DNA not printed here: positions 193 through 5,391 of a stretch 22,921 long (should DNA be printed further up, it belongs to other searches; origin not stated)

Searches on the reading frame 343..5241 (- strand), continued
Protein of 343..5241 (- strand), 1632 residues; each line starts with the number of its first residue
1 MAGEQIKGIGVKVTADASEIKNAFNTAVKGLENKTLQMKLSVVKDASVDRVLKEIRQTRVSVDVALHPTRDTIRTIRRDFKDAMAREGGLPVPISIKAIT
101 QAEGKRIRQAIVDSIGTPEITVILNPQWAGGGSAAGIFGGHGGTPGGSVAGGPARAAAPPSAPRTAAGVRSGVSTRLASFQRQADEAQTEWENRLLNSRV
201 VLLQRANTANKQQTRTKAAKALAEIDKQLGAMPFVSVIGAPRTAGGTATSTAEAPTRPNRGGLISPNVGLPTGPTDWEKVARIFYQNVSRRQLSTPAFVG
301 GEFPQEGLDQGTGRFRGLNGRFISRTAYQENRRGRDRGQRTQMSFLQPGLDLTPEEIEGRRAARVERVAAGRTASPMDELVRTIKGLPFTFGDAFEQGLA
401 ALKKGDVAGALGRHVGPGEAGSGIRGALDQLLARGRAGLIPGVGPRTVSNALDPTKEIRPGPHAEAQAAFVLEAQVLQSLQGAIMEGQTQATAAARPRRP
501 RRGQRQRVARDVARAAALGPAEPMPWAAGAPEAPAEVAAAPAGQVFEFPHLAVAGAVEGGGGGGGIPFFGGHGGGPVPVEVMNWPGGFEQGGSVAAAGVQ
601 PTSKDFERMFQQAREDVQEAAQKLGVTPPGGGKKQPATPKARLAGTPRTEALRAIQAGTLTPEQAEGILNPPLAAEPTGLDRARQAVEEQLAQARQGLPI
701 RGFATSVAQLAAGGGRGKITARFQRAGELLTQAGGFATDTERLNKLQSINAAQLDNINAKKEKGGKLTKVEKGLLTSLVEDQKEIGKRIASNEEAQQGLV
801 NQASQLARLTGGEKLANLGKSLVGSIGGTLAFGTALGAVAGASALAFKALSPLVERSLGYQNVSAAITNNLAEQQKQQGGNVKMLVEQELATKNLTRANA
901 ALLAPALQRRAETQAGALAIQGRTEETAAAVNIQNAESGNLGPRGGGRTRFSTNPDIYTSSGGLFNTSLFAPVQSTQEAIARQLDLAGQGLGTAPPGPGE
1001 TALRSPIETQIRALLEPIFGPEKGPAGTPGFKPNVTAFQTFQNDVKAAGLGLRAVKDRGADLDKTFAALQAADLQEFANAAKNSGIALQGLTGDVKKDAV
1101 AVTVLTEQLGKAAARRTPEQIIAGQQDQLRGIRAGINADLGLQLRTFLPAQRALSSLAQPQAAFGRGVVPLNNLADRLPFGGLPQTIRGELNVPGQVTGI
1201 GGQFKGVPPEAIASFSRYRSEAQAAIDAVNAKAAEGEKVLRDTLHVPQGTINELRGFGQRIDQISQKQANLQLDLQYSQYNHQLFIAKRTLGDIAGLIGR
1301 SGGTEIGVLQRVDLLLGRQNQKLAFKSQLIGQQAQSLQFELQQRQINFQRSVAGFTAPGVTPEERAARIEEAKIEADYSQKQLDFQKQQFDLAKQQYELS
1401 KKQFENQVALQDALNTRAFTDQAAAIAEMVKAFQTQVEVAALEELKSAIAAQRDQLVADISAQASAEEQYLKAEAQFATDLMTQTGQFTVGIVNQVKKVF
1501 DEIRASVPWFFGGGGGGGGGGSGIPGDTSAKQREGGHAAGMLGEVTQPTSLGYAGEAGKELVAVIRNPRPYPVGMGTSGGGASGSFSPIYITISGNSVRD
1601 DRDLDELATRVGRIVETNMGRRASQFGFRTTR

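Call 107: find_related_loci(query=L107:7987-9054:+, collection=viral_contigs, flank=6000)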
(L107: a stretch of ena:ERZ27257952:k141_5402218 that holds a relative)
Query L107:7987-9054:+ (355 aa) in viral_contigs; peptide patterns used: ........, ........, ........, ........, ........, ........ (x = any residue, [..] = any of these).
16 stretches matched a pattern; 7 encode a relative of the query (tblastn E <= 1e-3); 7 distinct loci.
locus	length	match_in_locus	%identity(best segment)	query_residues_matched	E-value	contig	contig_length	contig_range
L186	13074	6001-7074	44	1-353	2e-95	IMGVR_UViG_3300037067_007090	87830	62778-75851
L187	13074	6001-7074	44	1-353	2e-95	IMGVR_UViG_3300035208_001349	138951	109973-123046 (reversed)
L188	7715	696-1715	42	1-349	4e-88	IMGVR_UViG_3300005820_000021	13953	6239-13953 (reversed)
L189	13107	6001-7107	36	1-350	1e-65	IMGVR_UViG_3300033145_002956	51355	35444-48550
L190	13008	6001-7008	35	1-348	1e-52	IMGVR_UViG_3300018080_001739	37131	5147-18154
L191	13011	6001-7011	33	1-349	5e-50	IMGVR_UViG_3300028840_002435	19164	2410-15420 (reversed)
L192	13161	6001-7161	31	1-349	7e-47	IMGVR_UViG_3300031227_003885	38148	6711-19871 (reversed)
